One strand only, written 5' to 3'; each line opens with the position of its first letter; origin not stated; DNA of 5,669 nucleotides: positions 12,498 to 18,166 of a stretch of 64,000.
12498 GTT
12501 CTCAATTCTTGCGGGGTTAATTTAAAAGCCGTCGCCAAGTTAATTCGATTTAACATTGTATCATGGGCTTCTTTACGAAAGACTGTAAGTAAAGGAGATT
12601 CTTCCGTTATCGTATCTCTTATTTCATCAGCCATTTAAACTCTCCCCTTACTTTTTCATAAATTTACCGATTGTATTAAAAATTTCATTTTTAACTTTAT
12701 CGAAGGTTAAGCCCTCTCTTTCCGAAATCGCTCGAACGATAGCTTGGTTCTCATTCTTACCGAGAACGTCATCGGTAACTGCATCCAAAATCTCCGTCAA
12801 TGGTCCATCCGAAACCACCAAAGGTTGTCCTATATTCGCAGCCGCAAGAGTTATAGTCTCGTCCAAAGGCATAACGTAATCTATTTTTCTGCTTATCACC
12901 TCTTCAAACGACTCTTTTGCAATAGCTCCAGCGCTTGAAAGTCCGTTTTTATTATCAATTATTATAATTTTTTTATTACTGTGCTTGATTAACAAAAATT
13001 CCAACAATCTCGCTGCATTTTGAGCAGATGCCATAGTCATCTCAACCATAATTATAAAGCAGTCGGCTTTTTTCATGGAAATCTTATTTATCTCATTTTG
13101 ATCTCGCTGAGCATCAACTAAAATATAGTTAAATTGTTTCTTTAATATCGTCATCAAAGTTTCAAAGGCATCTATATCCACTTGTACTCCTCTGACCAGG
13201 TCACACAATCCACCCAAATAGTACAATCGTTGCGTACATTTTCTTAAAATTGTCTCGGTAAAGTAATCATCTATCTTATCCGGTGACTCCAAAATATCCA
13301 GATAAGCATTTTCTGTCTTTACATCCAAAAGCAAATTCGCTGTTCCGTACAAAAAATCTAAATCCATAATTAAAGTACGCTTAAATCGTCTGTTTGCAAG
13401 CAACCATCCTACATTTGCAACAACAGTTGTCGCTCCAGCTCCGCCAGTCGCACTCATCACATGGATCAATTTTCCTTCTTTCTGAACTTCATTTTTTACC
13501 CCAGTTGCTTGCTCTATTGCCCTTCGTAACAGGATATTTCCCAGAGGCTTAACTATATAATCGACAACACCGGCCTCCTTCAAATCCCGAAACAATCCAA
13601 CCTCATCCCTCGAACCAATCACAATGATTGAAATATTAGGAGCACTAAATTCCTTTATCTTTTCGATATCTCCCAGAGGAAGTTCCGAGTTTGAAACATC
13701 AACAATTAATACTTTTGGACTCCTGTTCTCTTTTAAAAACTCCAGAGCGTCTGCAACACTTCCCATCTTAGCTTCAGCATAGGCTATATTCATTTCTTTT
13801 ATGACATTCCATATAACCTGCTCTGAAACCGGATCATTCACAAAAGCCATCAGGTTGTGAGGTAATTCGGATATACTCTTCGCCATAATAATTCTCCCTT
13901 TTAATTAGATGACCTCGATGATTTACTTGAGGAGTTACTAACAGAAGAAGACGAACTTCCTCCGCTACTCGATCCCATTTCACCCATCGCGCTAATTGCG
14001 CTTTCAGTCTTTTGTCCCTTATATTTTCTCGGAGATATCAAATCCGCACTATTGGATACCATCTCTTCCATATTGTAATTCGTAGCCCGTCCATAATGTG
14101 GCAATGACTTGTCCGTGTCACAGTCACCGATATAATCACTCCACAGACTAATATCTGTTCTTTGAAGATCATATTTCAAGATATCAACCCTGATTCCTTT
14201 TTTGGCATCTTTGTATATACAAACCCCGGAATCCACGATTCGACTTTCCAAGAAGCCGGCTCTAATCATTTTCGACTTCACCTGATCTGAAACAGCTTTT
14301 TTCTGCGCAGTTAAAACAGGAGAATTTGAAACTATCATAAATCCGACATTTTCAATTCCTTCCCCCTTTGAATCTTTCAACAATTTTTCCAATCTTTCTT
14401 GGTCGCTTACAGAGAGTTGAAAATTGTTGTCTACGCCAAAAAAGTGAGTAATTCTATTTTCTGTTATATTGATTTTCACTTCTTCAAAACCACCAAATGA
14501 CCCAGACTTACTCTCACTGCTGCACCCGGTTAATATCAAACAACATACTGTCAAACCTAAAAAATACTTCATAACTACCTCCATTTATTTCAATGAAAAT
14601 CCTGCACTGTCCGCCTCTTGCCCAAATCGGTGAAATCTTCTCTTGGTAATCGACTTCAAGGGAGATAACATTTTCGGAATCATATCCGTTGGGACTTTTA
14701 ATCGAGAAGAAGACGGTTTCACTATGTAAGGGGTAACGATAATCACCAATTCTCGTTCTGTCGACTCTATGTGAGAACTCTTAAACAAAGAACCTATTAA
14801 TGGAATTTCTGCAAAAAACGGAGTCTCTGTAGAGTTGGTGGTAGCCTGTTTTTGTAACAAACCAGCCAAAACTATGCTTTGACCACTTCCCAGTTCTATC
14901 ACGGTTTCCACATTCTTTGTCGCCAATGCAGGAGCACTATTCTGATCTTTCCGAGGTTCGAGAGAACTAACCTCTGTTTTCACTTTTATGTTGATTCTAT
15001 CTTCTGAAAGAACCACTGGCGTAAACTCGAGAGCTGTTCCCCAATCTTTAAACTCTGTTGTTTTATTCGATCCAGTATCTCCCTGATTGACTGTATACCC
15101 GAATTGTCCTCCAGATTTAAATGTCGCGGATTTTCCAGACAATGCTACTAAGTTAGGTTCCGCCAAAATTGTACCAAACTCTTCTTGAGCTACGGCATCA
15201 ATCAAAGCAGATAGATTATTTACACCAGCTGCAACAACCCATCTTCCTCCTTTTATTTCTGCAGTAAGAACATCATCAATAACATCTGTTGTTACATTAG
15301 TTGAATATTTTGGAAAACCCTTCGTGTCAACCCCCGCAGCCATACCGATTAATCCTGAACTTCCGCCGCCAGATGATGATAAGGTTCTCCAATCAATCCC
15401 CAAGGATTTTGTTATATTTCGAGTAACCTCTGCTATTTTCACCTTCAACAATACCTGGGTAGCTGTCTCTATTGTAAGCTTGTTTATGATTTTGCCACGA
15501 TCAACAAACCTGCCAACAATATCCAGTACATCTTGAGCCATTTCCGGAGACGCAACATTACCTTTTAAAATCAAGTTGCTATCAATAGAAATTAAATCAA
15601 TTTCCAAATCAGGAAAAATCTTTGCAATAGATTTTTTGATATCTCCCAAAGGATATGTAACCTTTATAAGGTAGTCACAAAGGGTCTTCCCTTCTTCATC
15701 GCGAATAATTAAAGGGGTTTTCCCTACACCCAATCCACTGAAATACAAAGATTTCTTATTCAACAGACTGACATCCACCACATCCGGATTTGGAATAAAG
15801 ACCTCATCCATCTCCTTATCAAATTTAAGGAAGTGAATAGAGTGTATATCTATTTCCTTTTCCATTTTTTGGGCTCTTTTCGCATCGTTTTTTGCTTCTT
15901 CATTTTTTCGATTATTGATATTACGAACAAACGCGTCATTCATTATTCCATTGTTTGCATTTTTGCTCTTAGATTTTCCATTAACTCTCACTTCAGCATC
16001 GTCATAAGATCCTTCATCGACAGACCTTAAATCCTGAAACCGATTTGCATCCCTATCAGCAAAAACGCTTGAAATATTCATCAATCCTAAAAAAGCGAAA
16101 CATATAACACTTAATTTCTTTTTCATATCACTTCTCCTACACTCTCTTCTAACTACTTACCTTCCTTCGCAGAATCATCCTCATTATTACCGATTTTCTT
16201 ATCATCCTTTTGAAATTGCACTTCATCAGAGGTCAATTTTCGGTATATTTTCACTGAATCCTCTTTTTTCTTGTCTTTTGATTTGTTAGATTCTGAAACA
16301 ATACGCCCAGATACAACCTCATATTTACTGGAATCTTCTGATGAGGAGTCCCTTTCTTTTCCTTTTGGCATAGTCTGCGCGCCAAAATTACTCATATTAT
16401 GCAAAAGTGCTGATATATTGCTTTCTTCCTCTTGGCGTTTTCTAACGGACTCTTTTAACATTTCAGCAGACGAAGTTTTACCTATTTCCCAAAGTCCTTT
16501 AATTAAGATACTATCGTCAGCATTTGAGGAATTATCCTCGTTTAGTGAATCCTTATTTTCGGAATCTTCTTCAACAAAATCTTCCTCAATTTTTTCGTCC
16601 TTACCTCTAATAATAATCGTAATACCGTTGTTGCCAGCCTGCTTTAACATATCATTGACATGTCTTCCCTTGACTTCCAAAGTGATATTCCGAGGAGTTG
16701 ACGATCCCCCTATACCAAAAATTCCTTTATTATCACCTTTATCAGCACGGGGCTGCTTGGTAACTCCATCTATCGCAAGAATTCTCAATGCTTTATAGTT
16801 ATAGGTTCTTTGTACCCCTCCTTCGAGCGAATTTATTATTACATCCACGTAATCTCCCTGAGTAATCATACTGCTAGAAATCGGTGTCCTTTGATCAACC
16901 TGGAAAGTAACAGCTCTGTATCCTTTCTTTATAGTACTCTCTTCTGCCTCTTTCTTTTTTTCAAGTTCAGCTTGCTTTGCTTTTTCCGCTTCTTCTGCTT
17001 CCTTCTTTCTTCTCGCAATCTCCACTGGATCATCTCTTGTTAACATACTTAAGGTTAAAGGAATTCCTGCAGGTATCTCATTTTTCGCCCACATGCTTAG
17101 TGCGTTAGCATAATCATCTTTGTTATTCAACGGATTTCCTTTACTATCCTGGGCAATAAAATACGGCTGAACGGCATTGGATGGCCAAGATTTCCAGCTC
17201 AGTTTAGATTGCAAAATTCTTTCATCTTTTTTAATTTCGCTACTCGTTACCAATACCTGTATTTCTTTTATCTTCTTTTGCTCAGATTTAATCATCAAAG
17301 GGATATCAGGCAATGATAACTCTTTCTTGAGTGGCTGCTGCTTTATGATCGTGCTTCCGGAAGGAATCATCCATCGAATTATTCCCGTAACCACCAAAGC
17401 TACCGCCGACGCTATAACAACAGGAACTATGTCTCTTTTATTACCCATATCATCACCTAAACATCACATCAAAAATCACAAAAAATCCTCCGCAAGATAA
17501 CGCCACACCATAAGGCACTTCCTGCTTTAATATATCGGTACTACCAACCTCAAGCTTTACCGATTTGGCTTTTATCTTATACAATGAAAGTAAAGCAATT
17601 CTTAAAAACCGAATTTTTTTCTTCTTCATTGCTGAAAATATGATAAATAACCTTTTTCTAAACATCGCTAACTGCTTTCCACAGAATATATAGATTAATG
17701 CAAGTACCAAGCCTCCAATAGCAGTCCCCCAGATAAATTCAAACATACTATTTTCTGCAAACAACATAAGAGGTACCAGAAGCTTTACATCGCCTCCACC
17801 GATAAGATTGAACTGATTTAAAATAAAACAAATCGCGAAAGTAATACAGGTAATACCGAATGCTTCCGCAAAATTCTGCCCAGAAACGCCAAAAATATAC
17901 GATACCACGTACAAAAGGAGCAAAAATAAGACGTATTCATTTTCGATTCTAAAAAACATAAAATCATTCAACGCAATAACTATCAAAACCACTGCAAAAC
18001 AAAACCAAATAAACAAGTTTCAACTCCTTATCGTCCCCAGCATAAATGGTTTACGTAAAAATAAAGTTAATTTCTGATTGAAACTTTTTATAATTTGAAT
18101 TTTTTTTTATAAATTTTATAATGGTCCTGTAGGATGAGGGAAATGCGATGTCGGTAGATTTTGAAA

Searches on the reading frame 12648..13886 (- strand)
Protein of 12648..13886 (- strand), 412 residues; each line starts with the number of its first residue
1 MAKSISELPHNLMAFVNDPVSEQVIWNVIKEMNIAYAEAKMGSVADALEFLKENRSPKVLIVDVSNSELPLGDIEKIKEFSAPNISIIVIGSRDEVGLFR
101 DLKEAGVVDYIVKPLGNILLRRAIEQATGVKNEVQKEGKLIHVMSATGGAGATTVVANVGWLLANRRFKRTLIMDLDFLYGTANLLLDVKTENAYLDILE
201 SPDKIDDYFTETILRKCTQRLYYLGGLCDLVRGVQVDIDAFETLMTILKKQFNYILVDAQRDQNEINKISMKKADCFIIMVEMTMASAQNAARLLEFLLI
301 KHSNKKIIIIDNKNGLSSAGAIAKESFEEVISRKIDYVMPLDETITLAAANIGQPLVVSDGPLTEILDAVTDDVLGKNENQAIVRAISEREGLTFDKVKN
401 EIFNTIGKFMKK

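Call 10: search_protein_families(library=pfam, proteins=[window:12648-13886:-], max_evalue=0.001)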
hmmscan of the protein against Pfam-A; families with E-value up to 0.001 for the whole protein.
window:12648-13886:- (412 aa): 3 families
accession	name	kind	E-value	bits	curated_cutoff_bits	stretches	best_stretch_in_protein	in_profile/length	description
PF13614.12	AAA_31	-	9.3e-09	35.9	27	1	139-298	2-164/177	AAA domain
PF00072.30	Response_reg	-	1.8e-06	28.5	30.2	1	18-124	7-110/111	Response regulator receiver domain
PF01656.29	CbiA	-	5.3e-05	23.6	25.4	1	142-349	2-119/125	CobQ/CobB/MinD/ParA nucleotide binding domain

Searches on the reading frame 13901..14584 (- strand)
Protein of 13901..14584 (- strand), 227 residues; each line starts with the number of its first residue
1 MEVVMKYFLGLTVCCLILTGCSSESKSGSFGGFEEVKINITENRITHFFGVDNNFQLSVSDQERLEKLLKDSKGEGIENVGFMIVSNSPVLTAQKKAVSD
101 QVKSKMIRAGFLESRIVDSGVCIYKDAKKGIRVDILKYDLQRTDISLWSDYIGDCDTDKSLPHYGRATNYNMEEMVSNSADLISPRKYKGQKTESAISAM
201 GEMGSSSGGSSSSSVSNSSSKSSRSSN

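Call 10: search_protein_families(library=pfam, proteins=[window:13901-14584:-], max_evalue=0.001)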
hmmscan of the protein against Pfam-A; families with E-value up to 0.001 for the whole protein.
window:13901-14584:- (227 aa): 1 family
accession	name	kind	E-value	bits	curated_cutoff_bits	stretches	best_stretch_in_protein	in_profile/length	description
PF09476.15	Pilus_CpaD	-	1.3e-12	48.4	31.1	1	13-199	3-194/200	Pilus biogenesis CpaD protein (pilus_cpaD)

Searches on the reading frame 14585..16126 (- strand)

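Call 10: search_protein_families(library=pfam, proteins=[window:14585-16126:-], max_evalue=0.001)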
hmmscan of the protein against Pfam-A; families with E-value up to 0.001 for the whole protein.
window:14585-16126:- (513 aa): 2 families
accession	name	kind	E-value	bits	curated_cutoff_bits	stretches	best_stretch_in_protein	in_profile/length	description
PF00263.26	Secretin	-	2.2e-41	141.7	27.5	1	312-470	2-169/169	Bacterial type II and III secretion system protein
PF13629.12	T2SS-T3SS_pil_N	-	2.6e-11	43.5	23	1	93-157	8-72/72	Pilus formation protein N terminal region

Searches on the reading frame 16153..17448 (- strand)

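Call 10: search_protein_families(library=pfam, proteins=[window:16153-17448:-], max_evalue=0.001)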
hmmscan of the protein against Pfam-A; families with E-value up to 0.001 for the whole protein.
window:16153-17448:- (431 aa): 1 family
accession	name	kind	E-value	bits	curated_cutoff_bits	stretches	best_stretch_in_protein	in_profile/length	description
PF16976.10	RcpC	-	3.4e-08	33.8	28.8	1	172-268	6-101/114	Flp pilus assembly protein RcpC/CpaB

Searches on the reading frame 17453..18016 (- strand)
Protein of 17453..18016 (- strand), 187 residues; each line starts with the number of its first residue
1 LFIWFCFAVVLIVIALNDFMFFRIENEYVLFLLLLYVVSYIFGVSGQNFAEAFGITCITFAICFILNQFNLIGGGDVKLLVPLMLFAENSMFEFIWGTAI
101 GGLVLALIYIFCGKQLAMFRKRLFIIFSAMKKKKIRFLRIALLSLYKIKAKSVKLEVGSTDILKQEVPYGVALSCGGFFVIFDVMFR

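Call 10: search_protein_families(library=pfam, proteins=[window:17453-18016:-], max_evalue=0.001)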
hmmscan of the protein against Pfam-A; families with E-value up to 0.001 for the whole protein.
window:17453-18016:- (187 aa): 1 family
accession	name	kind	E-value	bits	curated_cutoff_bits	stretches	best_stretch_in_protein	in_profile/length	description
PF01478.23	Peptidase_A24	-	5.2e-11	43.4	26.5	1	6-105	2-102/104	Type IV leader peptidase family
